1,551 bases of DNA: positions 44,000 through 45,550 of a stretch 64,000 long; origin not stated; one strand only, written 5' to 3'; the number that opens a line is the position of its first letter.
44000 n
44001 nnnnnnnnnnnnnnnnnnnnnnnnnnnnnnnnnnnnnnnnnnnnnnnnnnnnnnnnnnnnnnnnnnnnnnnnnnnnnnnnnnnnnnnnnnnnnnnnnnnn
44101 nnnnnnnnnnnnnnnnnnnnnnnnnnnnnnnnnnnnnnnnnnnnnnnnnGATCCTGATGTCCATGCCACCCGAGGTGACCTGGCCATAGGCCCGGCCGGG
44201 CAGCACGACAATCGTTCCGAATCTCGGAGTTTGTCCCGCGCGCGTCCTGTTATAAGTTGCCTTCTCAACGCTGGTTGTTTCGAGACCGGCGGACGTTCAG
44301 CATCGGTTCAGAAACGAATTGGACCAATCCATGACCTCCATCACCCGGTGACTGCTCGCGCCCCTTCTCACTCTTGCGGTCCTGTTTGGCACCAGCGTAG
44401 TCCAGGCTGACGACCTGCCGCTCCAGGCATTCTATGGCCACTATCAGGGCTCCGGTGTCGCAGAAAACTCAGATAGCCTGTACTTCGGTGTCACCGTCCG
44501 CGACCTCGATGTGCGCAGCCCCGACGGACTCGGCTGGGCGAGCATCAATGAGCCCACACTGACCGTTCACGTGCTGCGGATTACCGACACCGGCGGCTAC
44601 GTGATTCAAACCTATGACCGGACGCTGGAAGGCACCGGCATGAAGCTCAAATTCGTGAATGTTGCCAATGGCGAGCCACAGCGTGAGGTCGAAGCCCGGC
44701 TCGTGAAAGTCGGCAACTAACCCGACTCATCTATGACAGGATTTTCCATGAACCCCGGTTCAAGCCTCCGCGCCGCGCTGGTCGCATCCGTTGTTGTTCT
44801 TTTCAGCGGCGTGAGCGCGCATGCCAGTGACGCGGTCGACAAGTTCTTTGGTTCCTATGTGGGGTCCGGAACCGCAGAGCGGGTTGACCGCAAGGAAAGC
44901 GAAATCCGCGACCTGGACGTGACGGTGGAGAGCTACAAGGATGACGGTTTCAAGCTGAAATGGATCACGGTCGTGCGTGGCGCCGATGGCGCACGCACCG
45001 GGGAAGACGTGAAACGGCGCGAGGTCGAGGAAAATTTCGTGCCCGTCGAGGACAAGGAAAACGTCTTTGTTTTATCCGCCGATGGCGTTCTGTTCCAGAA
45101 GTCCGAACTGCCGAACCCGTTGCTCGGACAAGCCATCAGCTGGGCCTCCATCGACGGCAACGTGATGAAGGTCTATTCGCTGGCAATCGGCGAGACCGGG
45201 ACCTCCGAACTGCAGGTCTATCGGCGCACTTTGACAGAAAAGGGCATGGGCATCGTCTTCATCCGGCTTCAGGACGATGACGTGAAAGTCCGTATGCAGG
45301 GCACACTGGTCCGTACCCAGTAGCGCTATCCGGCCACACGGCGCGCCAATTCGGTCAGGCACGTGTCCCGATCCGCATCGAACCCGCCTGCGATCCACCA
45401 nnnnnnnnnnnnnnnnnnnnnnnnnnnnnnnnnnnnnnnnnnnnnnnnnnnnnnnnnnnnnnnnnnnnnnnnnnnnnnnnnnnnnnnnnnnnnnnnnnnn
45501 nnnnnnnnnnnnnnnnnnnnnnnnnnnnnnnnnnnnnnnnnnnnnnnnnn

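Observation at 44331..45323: Tandem paralogous secreted proteins of unknown function; first copy has a stop codon inside its signal peptide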

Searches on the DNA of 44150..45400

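Call 46: search_rna_families(source=window, start=44150, end=45400, threshold=evalue, max_evalue=1)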
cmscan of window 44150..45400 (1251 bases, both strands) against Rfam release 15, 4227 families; matches with E-value up to 1: 1.
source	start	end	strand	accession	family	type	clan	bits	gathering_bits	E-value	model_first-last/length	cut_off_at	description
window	44194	44253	-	RF02961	DUF3800-II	Gene; sRNA;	-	20.8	43.2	0.35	1-69/69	no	DUF3800-II RNA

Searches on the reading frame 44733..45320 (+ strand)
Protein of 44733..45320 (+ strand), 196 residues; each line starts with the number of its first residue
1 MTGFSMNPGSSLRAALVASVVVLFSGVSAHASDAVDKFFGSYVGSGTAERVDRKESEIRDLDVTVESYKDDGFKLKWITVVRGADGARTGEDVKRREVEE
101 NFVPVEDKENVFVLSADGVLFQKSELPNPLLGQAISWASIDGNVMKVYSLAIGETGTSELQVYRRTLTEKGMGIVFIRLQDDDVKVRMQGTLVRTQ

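Call 4: search_protein_families(library=pfam, proteins=[window:44733-45320:+], max_evalue=1)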
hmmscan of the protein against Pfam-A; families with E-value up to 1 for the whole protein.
seq(196 aa): 2 families
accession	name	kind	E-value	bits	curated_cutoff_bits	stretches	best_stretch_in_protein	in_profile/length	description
PF01106.22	NifU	-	0.11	13.1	27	1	164-191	10-37/67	NifU-like domain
PF20467.3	MmeI_C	-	0.25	12.1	27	0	92-162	3-70/83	MmeI, C-terminal domain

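Call 5: search_protein_families(library=ncbifam, proteins=[window:44733-45320:+], max_evalue=1)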
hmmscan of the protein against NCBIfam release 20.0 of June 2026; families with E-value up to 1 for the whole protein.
seq(196 aa): 0 families

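Call 7: find_homologous_proteins(query=window:44733-45320:+)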
Query seq(196 aa) (196 aa): 162 proteins with E <= 0.001 among 650 candidates; the best 120 are listed.
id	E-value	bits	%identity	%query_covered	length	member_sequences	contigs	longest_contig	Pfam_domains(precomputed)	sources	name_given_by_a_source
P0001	2.1e-116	404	99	97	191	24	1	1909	-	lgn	-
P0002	3.8e-98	345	84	97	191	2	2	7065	-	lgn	-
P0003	1.4e-86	307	74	97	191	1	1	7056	-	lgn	-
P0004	8.9e-83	295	74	94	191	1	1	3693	-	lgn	-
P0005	1.1e-81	291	71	97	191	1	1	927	-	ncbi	ncbi:unnamed protein product [Laminaria digitata]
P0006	1.5e-81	291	72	97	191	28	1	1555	-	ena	-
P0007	5.1e-81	289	71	97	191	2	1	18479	-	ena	-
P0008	9.2e-81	288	72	97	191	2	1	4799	-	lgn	-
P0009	9.5e-81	288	71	97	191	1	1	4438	-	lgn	-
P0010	1.5e-80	287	70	98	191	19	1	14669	-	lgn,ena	-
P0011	3.0e-80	286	69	98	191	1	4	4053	-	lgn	-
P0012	4.7e-80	286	71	97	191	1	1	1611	-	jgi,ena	-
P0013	1.2e-79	284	71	97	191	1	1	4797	-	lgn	-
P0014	1.9e-79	284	68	98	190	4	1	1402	-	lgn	-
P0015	2.2e-79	284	68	98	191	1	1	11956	-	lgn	-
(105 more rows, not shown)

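Call 22: find_related_loci(query=A2, collection=genome_contigs, flank=5000)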
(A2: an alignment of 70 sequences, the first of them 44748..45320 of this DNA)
Query A2 (191 aa) in genome_contigs; peptide patterns used: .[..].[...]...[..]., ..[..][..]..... (x = any residue, [..] = any of these).
57 stretches matched a pattern; 26 encode a relative of the query (tblastn E <= 1e-3); 26 distinct loci.
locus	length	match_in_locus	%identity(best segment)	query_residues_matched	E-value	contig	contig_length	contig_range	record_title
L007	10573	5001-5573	72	1-191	1e-90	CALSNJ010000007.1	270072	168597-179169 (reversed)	MAG: uncultured Alphaproteobacteria bacterium isolate K_MB42 genome assembly, contig: contig_21401_K_MB42, whole genome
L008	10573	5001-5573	65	1-191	1e-84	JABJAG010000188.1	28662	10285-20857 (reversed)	MAG: Alphaproteobacteria bacterium isolate SI073_bin183 k141_2042104, whole genome shotgun sequence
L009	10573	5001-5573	64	1-191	4e-82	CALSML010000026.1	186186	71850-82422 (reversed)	MAG: uncultured Alphaproteobacteria bacterium isolate A_MB178 genome assembly, contig: contig_13734_A_MB178, whole genom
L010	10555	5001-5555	67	11-191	2e-81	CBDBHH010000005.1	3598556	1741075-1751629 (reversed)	MAG: Alphaproteobacteria bacterium isolate bcc394d7-c654-44df-b0f3-7ba1a8824e42 genome assembly, contig: contig_5, whole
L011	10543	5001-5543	69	11-191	7e-81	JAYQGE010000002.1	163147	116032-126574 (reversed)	MAG: Rhodospirillaceae bacterium isolate SD9007_COM_concoct_bins.tsv.127_sub NODE_20_length_163147_cov_18.187318, whole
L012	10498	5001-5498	73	24-191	1e-80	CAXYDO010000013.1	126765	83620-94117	MAG: uncultured Alphaproteobacteria bacterium isolate FRAM_RAS_F4_11_2016-MAG_9 genome assembly, contig: FRAM_RAS_F4_11_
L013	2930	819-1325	72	23-191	8e-81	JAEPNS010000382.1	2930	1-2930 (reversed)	MAG: Alphaproteobacteria bacterium isolate HXMU1420-4 NODE_382_length_2930_cov_3.381353, whole genome shotgun sequence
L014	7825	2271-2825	66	11-191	4e-78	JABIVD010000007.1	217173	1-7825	MAG: Rhodospirillaceae bacterium isolate SI072_bin63 k141_3071980, whole genome shotgun sequence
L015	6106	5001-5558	64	5-191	1e-77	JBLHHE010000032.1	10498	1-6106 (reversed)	MAG: Alphaproteobacteria bacterium isolate 3300054976_17 Ga0535667_0012248, whole genome shotgun sequence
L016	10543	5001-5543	64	11-191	2e-77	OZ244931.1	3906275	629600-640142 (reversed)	MAG: Alphaproteobacteria bacterium isolate 81e4cf52-faa7-4468-87d0-1594d19733c2 genome assembly, chromosome: 1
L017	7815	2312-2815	70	24-191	5e-77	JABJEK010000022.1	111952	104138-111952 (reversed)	MAG: Rhodospirillaceae bacterium isolate SI074_bin10 k141_448406, whole genome shotgun sequence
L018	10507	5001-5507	70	23-191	3e-77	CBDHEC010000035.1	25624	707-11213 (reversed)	MAG: Alphaproteobacteria bacterium isolate 1c81f69c-037a-4853-b6df-20dfcc48d13e genome assembly, contig: contig_35, whol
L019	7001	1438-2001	60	1-191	8e-76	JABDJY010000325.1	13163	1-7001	MAG: Alphaproteobacteria bacterium isolate SS_bin_35 k127_4543618, whole genome shotgun sequence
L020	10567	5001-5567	60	2-191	1e-75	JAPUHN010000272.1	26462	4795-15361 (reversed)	MAG: Alphaproteobacteria bacterium isolate KW1-S08_12 KW1-S08_12_cg272, whole genome shotgun sequence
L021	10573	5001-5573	59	1-191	4e-74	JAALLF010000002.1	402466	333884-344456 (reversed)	MAG: Alphaproteobacteria bacterium isolate MH2_Bin57 NODE_7_length_402466_cov_15.603323, whole genome shotgun sequence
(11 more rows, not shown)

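Call 26: predict_structure(alignment_id=A2)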
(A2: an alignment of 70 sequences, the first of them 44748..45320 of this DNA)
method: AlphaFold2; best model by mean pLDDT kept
length: 191 residues; sequences in the alignment: 70
mean_pLDDT: 85.1   pTM: 0.76
mean pLDDT of the five models: 85.1, 84.3, 83.8, 82.4, 81.4
residues with pLDDT >= 90: 126; 70-90: 30; 50-70: 10; < 50: 25
segments of 3 or more residues with pLDDT < 50: 1-24
pLDDT, mean of each block of 10 residues (from residue 1): 44 44 58 97 95 97 93 94 92 94 91 59 85 96 93 95 97 96 98 82
secondary structure, 60 per line:
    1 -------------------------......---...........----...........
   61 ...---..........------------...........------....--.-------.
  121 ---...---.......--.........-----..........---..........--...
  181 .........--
elements in order: H26-31 E35-45 E50-63 E67-76 E89-99 E106-109 E130-136 E139-147 E153-162 E166-175 E178-189

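Call 33: search_solved_structures(query=A2, max_evalue=10)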
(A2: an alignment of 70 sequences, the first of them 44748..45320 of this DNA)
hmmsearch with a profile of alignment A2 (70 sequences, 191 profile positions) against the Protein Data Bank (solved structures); distinct sequences matched with E-value up to 10: 4.
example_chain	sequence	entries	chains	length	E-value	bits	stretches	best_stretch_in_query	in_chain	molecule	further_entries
4qme_A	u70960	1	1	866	0.8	12.2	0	128-179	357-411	Aminopeptidase N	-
2gtq_A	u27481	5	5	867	0.8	12.2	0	128-179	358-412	aminopeptidase N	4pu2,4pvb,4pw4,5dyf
4quo_A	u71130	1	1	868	0.8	12.2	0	128-179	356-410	Aminopeptidase N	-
4qhp_A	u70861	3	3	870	0.81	12.2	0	128-179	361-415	Aminopeptidase N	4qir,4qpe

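Call 35: find_related_loci(query=window:44748-45320:+, collection=metagenome_contigs, flank=2500)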
Query window:44748-45320:+ (191 aa) in metagenome_contigs; peptide patterns used: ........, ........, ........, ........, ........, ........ (x = any residue, [..] = any of these).
298 stretches matched a pattern; 24 encode a relative of the query (tblastn E <= 1e-3); 24 distinct loci.
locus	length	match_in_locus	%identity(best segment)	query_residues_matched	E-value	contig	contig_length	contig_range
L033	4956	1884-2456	96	1-191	2e-120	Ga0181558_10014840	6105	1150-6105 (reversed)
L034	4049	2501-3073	96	1-191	6e-121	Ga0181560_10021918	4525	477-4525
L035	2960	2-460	97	39-191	4e-97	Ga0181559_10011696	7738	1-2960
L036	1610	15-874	71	1-191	4e-95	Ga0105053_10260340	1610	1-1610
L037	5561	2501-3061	72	2-191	2e-89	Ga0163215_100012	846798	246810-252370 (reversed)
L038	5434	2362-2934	65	1-191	9e-85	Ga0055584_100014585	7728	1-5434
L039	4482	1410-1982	64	1-191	2e-82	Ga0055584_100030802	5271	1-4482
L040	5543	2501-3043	70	11-191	5e-81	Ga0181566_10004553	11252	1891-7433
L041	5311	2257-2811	66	11-191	1e-78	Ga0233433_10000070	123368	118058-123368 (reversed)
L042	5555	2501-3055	66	11-191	1e-78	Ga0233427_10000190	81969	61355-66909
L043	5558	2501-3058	65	6-191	3e-78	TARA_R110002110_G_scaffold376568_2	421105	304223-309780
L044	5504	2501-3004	70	24-191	8e-77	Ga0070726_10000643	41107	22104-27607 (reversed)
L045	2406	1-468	76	36-191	5e-78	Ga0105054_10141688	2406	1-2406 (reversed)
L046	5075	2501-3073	62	1-191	1e-75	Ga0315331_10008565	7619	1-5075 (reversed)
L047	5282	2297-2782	70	30-191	3e-75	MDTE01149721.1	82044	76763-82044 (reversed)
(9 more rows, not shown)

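Call 50: search_protein_representatives(alignment_id=A4)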
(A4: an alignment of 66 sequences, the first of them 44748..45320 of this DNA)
Query: 66 sequences, 183 profile positions. Proteins with E-value up to 0.001 (for the whole library): 773; up to 1e-10: 538; up to 1e-30: 154. The best 150 are listed.
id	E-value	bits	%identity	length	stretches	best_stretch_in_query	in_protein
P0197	1.8e-70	252.3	-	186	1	10-183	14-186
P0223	7.6e-66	237.2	-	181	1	13-182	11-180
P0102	4.4e-65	234.7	-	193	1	1-181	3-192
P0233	1.1e-60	220.4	-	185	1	7-182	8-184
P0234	1.0e-57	210.8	-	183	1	11-181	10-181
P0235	1.0e-57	210.7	-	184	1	1-182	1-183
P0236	2.2e-55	203.1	-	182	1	7-180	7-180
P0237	1.1e-53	197.6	-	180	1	6-182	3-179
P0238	1.3e-53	197.3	-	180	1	10-182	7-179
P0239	8.2e-53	194.7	-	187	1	10-183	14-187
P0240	1.3e-52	194.1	-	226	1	24-182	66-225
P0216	6.4e-49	182.1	-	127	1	56-183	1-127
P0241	8.5e-49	181.6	-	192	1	17-183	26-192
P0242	2.9e-48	179.9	-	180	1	9-177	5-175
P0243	3.3e-48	179.7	-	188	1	11-182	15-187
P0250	1.5e-45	171.1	-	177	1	13-182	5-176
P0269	5.8e-41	156.1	-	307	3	27-182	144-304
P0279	3.5e-39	150.3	-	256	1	21-181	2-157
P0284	1.0e-38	148.8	-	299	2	25-181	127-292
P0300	3.7e-37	143.7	-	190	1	12-181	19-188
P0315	7.3e-36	139.5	-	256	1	8-181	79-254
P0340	4.0e-33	130.6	-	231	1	23-179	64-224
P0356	8.9e-32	126.2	-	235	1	8-183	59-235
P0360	1.2e-31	125.8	-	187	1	9-181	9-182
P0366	3.1e-31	124.4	-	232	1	9-181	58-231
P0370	4.2e-31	124.0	-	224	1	9-180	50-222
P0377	6.6e-31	123.4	-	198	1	10-181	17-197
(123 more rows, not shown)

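Call 51: search_protein_families(library=pfam, proteins=[P0269, P0284, P0279, P0315, P0340, P0356, P0366, P0370, P0377, P0240], max_evalue=0.1)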
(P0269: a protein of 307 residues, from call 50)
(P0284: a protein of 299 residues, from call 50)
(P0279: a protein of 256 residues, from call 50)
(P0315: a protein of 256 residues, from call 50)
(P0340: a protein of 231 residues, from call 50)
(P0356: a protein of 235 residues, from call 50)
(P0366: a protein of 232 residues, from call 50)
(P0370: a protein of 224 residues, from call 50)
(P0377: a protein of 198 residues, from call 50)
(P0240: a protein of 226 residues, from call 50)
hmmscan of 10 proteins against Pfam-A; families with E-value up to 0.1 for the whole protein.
P0269 (307 aa): 0 families

P0284 (299 aa): 1 family
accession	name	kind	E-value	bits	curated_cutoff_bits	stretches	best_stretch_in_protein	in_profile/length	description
PF08882.16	Acetone_carb_G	-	0.063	14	21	0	89-169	37-110/113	Acetone carboxylase gamma subunit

P0279 (256 aa): 1 family
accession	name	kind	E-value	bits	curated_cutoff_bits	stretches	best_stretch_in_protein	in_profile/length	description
PF08238.18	Sel1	-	0.0004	21.3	30.7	1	178-213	2-36/36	Sel1 repeat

P0315 (256 aa): 0 families

P0340 (231 aa): 0 families

P0356 (235 aa): 0 families

P0366 (232 aa): 0 families

P0370 (224 aa): 0 families

P0377 (198 aa): 0 families

P0240 (226 aa): 0 families

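Call 52: search_protein_families(library=ncbifam, proteins=[P0233, P0234, P0241, P0250, P0269, P0284, P0300, P0340, P0360, P0377], max_evalue=0.1)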
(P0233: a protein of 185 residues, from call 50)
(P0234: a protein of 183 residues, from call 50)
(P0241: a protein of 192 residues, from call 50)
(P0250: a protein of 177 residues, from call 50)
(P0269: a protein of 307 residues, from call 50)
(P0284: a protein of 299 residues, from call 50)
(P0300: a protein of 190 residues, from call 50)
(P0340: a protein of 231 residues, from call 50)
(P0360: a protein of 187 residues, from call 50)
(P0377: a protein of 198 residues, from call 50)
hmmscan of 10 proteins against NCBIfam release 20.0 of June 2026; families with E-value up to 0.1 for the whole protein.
P0233 (185 aa): 0 families

P0234 (183 aa): 1 family
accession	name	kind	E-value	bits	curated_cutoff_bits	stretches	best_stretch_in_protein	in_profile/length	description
TIGR03660.1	T1SS_rpt_143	domain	0.08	12.8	66.05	0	118-146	43-70/143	T1SS-143 repeat domain-containing protein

P0241 (192 aa): 1 family
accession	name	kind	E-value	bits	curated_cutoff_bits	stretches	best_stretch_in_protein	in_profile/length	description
NF033620.0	pqiC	exception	0.094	12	200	0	25-85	109-167/184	membrane integrity-associated transporter subunit PqiC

P0250 (177 aa): 0 families

P0269 (307 aa): 0 families

P0284 (299 aa): 0 families

P0300 (190 aa): 0 families

P0340 (231 aa): 0 families

P0360 (187 aa): 0 families

P0377 (198 aa): 0 families
